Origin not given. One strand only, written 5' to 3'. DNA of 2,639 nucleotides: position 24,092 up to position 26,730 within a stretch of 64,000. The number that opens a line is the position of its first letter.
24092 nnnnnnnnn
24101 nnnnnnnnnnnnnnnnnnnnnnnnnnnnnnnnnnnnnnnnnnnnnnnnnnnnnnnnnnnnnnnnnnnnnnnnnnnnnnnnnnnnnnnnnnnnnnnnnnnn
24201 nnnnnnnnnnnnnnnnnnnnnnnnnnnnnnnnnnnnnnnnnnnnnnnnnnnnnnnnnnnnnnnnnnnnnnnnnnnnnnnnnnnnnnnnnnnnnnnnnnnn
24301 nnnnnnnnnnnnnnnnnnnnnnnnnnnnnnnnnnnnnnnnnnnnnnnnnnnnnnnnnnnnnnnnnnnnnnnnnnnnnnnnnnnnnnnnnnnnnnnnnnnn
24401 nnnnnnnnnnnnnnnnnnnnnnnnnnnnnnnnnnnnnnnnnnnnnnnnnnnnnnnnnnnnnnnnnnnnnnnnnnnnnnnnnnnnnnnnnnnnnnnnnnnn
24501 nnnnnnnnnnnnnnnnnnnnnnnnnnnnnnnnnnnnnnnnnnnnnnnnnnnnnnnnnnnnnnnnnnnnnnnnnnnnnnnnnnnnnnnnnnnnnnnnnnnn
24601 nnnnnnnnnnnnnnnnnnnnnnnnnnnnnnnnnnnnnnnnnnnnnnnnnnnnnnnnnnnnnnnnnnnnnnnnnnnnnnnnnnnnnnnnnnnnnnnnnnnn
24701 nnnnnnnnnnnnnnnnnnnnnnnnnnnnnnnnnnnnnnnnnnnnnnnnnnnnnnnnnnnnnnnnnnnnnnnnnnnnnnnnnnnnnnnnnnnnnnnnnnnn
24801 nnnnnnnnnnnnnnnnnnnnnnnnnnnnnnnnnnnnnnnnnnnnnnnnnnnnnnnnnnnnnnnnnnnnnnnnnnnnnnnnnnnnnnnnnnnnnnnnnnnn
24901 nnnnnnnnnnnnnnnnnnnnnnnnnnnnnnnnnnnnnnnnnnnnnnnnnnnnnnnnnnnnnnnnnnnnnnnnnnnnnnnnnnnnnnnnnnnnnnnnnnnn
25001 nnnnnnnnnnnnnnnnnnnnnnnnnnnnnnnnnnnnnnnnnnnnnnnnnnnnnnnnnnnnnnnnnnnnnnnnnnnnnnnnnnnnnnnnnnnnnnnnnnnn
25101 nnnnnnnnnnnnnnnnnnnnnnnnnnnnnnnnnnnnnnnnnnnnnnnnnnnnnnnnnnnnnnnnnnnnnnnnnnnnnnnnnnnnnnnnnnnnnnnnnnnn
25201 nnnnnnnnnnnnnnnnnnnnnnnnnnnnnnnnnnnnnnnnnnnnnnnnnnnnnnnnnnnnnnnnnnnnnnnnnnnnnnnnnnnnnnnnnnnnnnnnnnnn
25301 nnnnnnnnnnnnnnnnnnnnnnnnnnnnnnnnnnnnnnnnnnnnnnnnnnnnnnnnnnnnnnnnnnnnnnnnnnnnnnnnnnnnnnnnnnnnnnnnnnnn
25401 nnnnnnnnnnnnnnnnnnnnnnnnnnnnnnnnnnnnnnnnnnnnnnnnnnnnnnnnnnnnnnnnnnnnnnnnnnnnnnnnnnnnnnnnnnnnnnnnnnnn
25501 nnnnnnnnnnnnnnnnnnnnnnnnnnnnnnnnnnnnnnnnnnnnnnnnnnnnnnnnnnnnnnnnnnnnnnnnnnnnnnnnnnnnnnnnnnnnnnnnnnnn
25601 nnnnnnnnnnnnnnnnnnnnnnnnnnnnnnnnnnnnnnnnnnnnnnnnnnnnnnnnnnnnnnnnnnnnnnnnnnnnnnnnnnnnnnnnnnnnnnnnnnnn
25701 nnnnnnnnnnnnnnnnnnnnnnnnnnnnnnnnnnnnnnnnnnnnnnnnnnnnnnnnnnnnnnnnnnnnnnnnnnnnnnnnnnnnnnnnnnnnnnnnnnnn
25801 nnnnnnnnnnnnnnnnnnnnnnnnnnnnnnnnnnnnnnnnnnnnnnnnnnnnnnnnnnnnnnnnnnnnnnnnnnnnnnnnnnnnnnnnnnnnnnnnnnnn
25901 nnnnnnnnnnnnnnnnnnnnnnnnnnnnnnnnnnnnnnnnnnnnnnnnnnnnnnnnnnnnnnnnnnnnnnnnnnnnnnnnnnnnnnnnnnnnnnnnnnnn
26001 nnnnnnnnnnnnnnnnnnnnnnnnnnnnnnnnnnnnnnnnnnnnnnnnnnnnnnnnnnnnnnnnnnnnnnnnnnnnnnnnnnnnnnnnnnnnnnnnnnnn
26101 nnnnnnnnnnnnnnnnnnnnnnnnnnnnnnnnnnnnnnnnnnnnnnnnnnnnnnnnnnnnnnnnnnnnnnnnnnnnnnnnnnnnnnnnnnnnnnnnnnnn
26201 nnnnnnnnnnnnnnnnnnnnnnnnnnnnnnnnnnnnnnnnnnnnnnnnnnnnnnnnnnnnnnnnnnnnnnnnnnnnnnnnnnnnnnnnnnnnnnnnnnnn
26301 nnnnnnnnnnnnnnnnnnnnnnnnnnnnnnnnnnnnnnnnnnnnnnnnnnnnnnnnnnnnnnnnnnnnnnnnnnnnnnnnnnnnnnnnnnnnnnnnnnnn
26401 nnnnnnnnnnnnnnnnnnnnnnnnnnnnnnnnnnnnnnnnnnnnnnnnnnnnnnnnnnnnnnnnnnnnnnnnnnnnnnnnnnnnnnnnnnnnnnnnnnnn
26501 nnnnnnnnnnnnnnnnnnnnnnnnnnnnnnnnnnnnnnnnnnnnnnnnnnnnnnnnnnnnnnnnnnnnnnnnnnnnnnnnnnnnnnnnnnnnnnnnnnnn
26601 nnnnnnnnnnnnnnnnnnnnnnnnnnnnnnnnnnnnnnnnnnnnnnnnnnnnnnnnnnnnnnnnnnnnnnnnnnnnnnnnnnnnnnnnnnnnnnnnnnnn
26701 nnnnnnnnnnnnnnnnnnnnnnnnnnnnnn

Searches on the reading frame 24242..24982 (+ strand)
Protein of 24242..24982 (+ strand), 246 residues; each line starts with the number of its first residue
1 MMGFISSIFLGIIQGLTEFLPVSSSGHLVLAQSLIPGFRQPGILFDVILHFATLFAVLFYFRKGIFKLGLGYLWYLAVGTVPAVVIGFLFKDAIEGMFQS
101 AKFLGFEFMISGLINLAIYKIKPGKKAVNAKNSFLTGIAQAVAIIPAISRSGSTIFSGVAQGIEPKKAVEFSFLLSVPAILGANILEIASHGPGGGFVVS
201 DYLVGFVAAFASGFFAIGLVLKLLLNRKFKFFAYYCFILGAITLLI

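Call 58: search_protein_families(library=pfam, proteins=[window:24242-24982:+], max_evalue=0.001)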
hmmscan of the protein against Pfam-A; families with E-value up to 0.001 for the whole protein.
window:24242-24982:+ (246 aa): 1 family
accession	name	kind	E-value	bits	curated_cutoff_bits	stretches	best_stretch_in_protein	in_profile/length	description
PF02673.24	BacA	-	1e-65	222.4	33.4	1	8-242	2-257/257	Bacitracin resistance protein BacA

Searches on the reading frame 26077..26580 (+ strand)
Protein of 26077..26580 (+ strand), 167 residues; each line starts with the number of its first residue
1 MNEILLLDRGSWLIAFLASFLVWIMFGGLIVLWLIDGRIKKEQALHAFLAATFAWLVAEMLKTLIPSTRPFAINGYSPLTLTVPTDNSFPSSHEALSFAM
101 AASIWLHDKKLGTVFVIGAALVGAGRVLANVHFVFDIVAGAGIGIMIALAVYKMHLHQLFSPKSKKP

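Call 58: search_protein_families(library=pfam, proteins=[window:26077-26580:+], max_evalue=0.001)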
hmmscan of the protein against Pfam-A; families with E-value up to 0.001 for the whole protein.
window:26077-26580:+ (167 aa): 3 families
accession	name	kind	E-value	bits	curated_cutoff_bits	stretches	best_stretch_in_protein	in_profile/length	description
PF01569.27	PAP2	-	6.3e-19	68.5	27.2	1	44-155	2-125/130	PAP2 superfamily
PF14378.12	PAP2_3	-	1.5e-06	28.6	27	1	28-149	44-189/190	PAP2 superfamily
PF02681.20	DUF212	-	0.00044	20.9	26.5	1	47-118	5-71/126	Divergent PAP2 family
